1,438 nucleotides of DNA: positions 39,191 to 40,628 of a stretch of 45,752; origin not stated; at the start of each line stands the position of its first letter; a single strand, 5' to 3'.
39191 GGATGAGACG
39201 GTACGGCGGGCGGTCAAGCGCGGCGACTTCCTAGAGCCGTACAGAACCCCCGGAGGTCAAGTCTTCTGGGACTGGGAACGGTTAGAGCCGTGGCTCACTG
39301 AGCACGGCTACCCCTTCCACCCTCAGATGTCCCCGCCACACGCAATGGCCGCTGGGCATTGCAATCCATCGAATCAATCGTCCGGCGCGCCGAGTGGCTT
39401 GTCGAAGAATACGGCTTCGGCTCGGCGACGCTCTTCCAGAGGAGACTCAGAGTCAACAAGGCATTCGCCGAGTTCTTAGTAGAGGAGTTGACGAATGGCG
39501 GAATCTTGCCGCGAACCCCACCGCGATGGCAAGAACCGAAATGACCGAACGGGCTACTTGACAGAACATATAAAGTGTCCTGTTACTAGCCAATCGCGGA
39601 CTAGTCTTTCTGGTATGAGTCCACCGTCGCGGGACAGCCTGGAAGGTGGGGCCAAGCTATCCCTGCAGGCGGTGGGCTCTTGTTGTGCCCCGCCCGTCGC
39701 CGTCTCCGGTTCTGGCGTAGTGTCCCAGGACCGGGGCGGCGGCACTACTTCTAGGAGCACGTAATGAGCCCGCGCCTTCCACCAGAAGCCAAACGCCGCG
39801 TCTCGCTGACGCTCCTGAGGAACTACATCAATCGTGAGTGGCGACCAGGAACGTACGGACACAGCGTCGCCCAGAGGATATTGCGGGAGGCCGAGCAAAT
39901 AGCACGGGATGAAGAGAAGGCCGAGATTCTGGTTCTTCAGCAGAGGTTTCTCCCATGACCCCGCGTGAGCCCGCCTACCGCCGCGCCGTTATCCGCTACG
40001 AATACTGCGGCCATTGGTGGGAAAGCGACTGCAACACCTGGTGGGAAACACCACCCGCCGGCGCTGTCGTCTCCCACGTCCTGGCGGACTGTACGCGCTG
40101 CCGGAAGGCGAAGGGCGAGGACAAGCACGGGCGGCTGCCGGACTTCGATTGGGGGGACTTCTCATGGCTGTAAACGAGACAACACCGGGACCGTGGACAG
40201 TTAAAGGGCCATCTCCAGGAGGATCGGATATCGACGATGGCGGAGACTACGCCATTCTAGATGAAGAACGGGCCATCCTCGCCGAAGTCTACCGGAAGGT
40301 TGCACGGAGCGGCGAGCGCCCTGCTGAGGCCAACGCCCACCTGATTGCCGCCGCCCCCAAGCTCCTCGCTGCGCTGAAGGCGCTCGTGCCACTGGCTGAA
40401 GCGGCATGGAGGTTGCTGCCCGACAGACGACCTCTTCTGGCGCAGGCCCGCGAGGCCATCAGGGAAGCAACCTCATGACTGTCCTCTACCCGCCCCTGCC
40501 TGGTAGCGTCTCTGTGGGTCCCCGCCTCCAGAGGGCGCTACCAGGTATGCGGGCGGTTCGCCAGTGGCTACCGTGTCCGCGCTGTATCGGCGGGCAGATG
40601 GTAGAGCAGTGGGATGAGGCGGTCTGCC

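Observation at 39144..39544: Stand-alone FtsK-gamma-like winged helix next to an excisionase-type HTH, in a phage whose only recombinase is a truncated Xer-like enzyme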

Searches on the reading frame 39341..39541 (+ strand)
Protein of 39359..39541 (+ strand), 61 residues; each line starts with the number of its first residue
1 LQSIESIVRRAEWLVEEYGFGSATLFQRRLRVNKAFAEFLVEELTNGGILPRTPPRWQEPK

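Call 6: search_protein_families(library=pfam, proteins=[window:39359-39541:+], max_evalue=10)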
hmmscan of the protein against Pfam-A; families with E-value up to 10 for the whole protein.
seq(61 aa): 1 family
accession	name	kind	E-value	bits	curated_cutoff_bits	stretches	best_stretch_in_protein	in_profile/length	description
PF09397.16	FtsK_gamma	-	0.0062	16.7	30.6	1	10-50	9-49/63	Ftsk gamma domain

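Call 14: search_protein_families(library=phrogs, proteins=[window:39359-39541:+], max_evalue=0.1)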
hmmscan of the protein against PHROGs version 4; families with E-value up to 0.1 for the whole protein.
seq(61 aa): 2 families
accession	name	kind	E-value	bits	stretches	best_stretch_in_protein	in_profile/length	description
phrog_6152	-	unknown function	0.0014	18.8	1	5-50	279-324/355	-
phrog_13700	-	moron, auxiliary metabolic gene and host takeover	0.053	13.8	1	13-51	73-111/284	FtsK/SpoIIIE-like protein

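Call 16: search_protein_representatives(protein=window:39359-39541:+)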
Query: 61 residues. Proteins with E-value up to 0.001 (for the whole library): 7; up to 1e-10: 0; up to 1e-30: 0. The best 7 are listed.
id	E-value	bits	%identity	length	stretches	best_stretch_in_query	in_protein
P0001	6.4e-07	45.4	40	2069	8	7-48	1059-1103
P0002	1.8e-05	40.9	34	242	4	24-59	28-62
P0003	2.2e-05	40.6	48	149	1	6-57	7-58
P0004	3.3e-05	40.1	37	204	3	9-50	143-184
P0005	5.8e-04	36.2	43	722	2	5-50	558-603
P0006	6.9e-04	35.9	35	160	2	7-51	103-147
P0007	8.8e-04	35.6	40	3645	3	19-50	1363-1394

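Call 18: find_homologous_proteins(query=P0003, max_evalue=0.01)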
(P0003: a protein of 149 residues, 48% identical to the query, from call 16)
Query P0003 (149 aa): 1 proteins with E <= 0.01 among 405 candidates.
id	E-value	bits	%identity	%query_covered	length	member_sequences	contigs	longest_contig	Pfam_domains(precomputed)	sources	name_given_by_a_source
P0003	3.1e-89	315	100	100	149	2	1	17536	-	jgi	jgi:hypothetical protein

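Call 19: search_protein_families(library=pfam, proteins=[P0003, P0004, P0005, P0006, P0002], max_evalue=1)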
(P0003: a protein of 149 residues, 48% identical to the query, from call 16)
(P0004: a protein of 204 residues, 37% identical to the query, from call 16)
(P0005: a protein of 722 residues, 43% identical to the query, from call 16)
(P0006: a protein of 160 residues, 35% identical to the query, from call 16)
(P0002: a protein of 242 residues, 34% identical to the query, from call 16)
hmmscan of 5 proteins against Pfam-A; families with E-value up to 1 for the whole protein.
P0003 (149 aa): 1 family
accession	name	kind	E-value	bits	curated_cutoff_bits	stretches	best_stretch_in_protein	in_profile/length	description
PF09397.16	FtsK_gamma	-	0.047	13.9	30.6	1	15-48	13-46/63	Ftsk gamma domain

P0004 (204 aa): 21 families
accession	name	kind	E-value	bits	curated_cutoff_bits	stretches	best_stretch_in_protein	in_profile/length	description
PF09397.16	FtsK_gamma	-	4.1e-77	254.3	30.6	3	137-197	2-62/63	Ftsk gamma domain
PF01978.25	TrmB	-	2.4e-07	31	25.6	2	10-52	18-60/68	Sugar-specific transcriptional regulator TrmB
PF11372.14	DUF3173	-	3.3e-06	27.3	25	1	141-166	21-44/58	Domain of unknown function (DUF3173)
PF03297.21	Ribosomal_S25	-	6.5e-06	26.7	28.8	1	68-116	40-88/101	S25 ribosomal protein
PF04157.22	EAP30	-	0.00044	20.5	26.8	0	64-114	162-215/219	EAP30/Vps36 family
PF14394.12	DUF4423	-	0.0012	19.1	30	0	152-203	34-86/165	Domain of unknown function (DUF4423)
PF23234.1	WH4_Lhr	-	0.0013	18.7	27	0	91-114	29-52/87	Large helicase-related protein, winged-helix domain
PF22525.1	H2TH_5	-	0.0019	18.6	27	1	74-110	15-50/71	S13-like H2TH domain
PF10911.13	T7-like_Y65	-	0.0025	17.9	25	0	155-183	21-49/77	Bacteriophage T7-like gene 6.5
PF12802.13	MarR_2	-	0.0033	18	27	0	156-184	22-50/61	MarR family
PF06428.16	Sec2p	-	0.0071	16.7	28.5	0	71-92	30-51/92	GDP/GTP exchange factor Sec2p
PF02082.26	Rrf2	-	0.011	16.4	30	1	82-127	21-66/132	Iron-dependent Transcriptional regulator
PF13463.12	HTH_27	-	0.02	15.6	22.2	0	152-192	16-56/68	Winged helix DNA-binding domain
PF01047.28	MarR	-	0.025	14.9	24.6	0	85-114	18-47/59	MarR family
PF17946.7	RecC_C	-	0.035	14.4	22.6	0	158-183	19-44/202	RecC C-terminal domain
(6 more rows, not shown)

P0005 (722 aa): 3 families
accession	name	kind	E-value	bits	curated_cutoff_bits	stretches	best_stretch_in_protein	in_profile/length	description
PF09397.16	FtsK_gamma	-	6.9e-44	147.9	30.6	2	561-616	7-62/63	Ftsk gamma domain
PF11972.14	HTH_13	-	0.0017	18.7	26.1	0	475-513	6-44/54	HTH DNA binding domain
PF03297.21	Ribosomal_S25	-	0.16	12.7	28.8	0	556-605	39-88/101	S25 ribosomal protein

P0006 (160 aa): 16 families
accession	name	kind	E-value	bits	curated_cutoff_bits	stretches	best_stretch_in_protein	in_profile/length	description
PF09397.16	FtsK_gamma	-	1.5e-50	169.2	30.6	2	99-159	2-62/63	Ftsk gamma domain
PF03297.21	Ribosomal_S25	-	2.1e-06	28.3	28.8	1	48-92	55-99/101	S25 ribosomal protein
PF01047.28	MarR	-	0.00011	22.4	24.6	1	40-80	8-48/59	MarR family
PF04157.22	EAP30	-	0.00022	21.4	26.8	1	95-145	161-214/219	EAP30/Vps36 family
PF14947.12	HTH_45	-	0.00023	21.5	25.5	1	39-83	10-53/77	Winged helix-turn-helix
PF01724.21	DUF29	-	0.0028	18.3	22.5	1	5-55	72-121/138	Domain of unknown function DUF29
PF12836.13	HHH_3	-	0.0051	17.3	27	0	49-75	10-36/65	Helix-hairpin-helix motif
PF12802.13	MarR_2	-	0.016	15.8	27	0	111-146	15-50/61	MarR family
PF10911.13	T7-like_Y65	-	0.024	14.8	25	1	49-76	20-47/77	Bacteriophage T7-like gene 6.5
PF14070.11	YjfB_motility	-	0.047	14.2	27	0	49-74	16-41/57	Putative motility protein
PF13518.12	HTH_28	-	0.048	14.2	25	0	110-147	5-43/52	Helix-turn-helix domain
PF13331.11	DUF4093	-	0.05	14.6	25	0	16-75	29-74/86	Domain of unknown function (DUF4093)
PF01978.25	TrmB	-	0.052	13.9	25.6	0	44-88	18-60/68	Sugar-specific transcriptional regulator TrmB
PF14394.12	DUF4423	-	0.059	13.6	30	1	49-89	36-76/165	Domain of unknown function (DUF4423)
PF13463.12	HTH_27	-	0.17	12.6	22.2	0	43-86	11-53/68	Winged helix DNA-binding domain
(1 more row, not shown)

P0002 (242 aa): 10 families
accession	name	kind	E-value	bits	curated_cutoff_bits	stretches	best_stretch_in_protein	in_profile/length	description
PF14699.12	hGDE_N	-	4.1e-05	24.1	22.1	0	217-238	14-35/92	N-terminal domain from the human glycogen debranching enzyme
PF21653.3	pulA_all-beta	-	0.00052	20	26.7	0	97-111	17-31/60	Pullulanase, all-beta domain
PF06399.18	GFRP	-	0.0011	19.1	25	0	133-159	27-53/83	GTP cyclohydrolase I feedback regulatory protein (GFRP)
PF20917.2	AsnRS_N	-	0.0095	16.7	27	0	149-200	20-71/91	Asparaginal-tRNA synthetase, N-terminal domain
PF10656.15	DUF2483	-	0.032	14.8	27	0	41-90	6-55/72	Hypothetical protein of unknown function (DUF2483)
PF09683.15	Lactococcin_972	-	0.05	14.6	22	0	30-55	23-48/62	Bacteriocin (Lactococcin_972)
PF13714.12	PEP_mutase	-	0.11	12.5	31.5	0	65-101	115-151/240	Phosphoenolpyruvate phosphomutase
PF10399.14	UCR_Fe-S_N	-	0.23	11.3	24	0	58-68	4-14/41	Ubiquitinol-cytochrome C reductase Fe-S subunit TAT signal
PF09965.14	DUF2199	-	0.24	11.9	25.7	0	106-135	69-98/146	Uncharacterized protein conserved in bacteria (DUF2199)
PF25050.1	TARBP1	-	0.37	10.5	27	0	12-45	38-69/220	TARBP1 domain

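Call 20: find_encoding_contigs(protein=P0003, flank=10000)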
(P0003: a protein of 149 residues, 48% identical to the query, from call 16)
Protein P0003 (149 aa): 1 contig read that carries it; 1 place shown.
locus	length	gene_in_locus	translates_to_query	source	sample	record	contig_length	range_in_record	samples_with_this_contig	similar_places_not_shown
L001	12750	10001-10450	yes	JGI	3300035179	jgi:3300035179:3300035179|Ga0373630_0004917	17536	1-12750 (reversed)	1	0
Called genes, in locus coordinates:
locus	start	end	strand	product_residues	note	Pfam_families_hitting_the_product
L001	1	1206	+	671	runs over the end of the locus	PF12307:DUF3631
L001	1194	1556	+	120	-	-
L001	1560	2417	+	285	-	-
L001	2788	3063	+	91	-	-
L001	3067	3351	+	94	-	-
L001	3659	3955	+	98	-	PF05119:Terminase_4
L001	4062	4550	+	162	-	-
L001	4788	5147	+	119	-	-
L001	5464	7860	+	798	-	-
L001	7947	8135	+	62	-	-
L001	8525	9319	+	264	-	PF00589:Phage_integrase, PF22823:MrpR_C_cat (faint)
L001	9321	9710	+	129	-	-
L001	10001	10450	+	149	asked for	-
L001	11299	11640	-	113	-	-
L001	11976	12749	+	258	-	?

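Call 40: search_solved_structures(query=A4, max_evalue=10, show_alignments=3)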
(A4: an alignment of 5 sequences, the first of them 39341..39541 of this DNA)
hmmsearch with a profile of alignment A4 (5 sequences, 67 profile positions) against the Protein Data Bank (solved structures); distinct sequences matched with E-value up to 10: 7.
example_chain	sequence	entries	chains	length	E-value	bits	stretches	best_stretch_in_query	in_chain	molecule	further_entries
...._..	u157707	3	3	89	0.81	12.9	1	11-64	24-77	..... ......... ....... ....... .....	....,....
9v10_K1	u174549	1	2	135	1.2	12.4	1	30-65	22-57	Cilia- and flagella-associated protein 144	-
8iyj_K1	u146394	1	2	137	1.2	12.3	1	30-65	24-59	Family with sequence similarity 183, member B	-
8c8u_A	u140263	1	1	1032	1.2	12.3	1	5-30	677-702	Isoleucine--tRNA ligase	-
8c8v_A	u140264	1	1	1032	1.2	12.3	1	5-30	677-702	Isoleucine--tRNA ligase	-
8c9d_A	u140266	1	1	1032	1.2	12.3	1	5-30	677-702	Isoleucine--tRNA ligase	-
8c8w_A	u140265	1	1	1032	1.2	12.3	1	5-30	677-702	Isoleucine--tRNA ligase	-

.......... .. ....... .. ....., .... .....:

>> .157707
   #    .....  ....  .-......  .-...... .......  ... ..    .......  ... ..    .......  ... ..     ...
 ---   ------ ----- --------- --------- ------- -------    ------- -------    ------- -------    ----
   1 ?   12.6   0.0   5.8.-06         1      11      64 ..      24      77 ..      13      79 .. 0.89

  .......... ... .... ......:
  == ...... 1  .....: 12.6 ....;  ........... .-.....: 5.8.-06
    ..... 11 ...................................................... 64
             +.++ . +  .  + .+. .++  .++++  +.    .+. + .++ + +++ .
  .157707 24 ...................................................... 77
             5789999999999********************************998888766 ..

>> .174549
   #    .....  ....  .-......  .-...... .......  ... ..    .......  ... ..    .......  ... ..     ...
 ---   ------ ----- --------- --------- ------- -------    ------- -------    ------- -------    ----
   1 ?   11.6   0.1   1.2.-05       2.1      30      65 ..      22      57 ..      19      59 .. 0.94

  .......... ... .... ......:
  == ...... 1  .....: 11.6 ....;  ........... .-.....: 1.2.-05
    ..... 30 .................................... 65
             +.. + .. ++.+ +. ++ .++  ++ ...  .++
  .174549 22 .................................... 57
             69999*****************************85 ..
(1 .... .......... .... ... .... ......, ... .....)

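Call 57: search_protein_families(library=pfam, proteins=[L001:9734-10447:+, L001:8357-9316:+, L001:9321-9707:+], max_evalue=0.1)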
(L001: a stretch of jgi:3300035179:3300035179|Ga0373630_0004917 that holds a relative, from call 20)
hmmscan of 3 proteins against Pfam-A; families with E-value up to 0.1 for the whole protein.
L001:9734-10447:+ (238 aa): 9 families
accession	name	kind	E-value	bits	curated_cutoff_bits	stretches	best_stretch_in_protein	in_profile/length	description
PF00376.29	MerR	-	9.1e-11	41.8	28.2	1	23-57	3-37/38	MerR family regulatory protein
PF12728.13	HTH_17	-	9.1e-08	32.7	27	1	22-66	4-46/51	Helix-turn-helix domain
PF13411.12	MerR_1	-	1.3e-05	25.6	21.6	1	23-53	4-33/69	MerR HTH family regulatory protein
PF13518.12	HTH_28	-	0.0004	20.8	25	0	23-40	16-33/52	Helix-turn-helix domain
PF13384.12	HTH_23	-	0.0013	19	24.6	1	20-39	18-37/50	Homeodomain-like domain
PF13542.12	HTH_Tnp_ISL3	-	0.0075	16.2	27.4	0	23-39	30-46/51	Helix-turn-helix domain of transposase family ISL3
PF13338.12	AbiEi_4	-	0.015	15.9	25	1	20-51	14-44/49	Transcriptional regulator, AbiEi antitoxin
PF20432.4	Xre-like-HTH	-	0.029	15.1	25.8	1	11-48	15-53/63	Antitoxin Xre-like helix-turn-helix domain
PF20132.4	DUF6522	-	0.09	13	25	0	9-38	1-31/88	Family of unknown function (DUF6522)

L001:8357-9316:+ (320 aa): 2 families
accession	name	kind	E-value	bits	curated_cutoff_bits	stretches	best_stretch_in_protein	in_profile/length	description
PF00589.27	Phage_integrase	-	2.1e-28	99.7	27.1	1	143-297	5-166/172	Phage integrase family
PF02899.23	Phage_int_SAM_1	-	0.0001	22.9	22.3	1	44-117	7-82/83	Phage integrase, N-terminal SAM-like domain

L001:9321-9707:+ (129 aa): 0 families

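Call 71: predict_structure(alignment_id=A9)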
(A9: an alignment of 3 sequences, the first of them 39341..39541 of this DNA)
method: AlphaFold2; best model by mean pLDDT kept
length: 67 residues; sequences in the alignment: 3
mean_pLDDT: 71.6   pTM: 0.42
mean pLDDT of the five models: 71.6, 65.7, 64.7, 63.5, 63.3
residues with pLDDT >= 90: 0; 70-90: 36; 50-70: 28; < 50: 3
segments of 3 or more residues with pLDDT < 50: none
pLDDT, mean of each block of 10 residues (from residue 1): 55 72 66 80 86 81 56
secondary structure, 60 per line:
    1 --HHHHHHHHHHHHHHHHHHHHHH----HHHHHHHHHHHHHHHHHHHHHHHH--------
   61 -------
elements in order: H3-24 H29-52

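Call 75: fold_search(model_id=the predicted structure, library=pdb)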
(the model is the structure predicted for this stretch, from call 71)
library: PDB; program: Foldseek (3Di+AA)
matches with E <= 10: 1; with E <= 0.001: 0
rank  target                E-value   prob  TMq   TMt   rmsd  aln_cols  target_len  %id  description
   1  2kj7_MODEL_1_A        5.7e+00  0.01  0.15  0.25   8.6        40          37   32  Three-Dimensional NMR Structure of Rat Islet Amyloid Polypeptide in DPC micelles (released 2009-06-23)

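Call 77: search_protein_families(library=pfam, alignment_id=A10, max_evalue=1)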
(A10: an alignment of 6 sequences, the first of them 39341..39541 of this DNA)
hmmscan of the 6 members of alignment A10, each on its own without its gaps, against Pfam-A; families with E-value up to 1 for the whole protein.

A. member 1, window:39341-39541:+ (67 aa): 1 family
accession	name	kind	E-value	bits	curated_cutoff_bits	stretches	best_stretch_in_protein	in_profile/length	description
PF09397.16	FtsK_gamma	-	0.0081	16.3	30.6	1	16-56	9-49/63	Ftsk gamma domain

B. families by the number of members that match (of 6 scanned): 3 families
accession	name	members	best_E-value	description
PF09397.16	FtsK_gamma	5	0.0001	Ftsk gamma domain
PF19698.5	DUF6197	1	0.0079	Family of unknown function (DUF6197)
PF12802.13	MarR_2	1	0.021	MarR family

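Call 110: search_protein_families(library=padloc, proteins=[L001:9734-10447:+], max_evalue=0.01)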
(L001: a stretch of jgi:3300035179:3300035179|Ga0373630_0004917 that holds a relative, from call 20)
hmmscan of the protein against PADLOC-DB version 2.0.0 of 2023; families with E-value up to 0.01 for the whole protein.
L001:9734-10447:+ (238 aa): 1 family
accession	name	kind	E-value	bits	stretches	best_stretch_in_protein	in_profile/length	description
PDLC04133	mad1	-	5.3e-15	53.5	1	22-63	8-47/60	mads_1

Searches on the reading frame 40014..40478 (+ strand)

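Call 14: search_protein_families(library=phrogs, proteins=[window:40014-40478:+], max_evalue=0.1)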
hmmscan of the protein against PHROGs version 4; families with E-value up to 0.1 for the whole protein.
window:40014-40478:+ (154 aa): 1 family
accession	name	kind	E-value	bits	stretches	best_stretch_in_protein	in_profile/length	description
phrog_1273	-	unknown function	3.1e-16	60.6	1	54-153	6-98/103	-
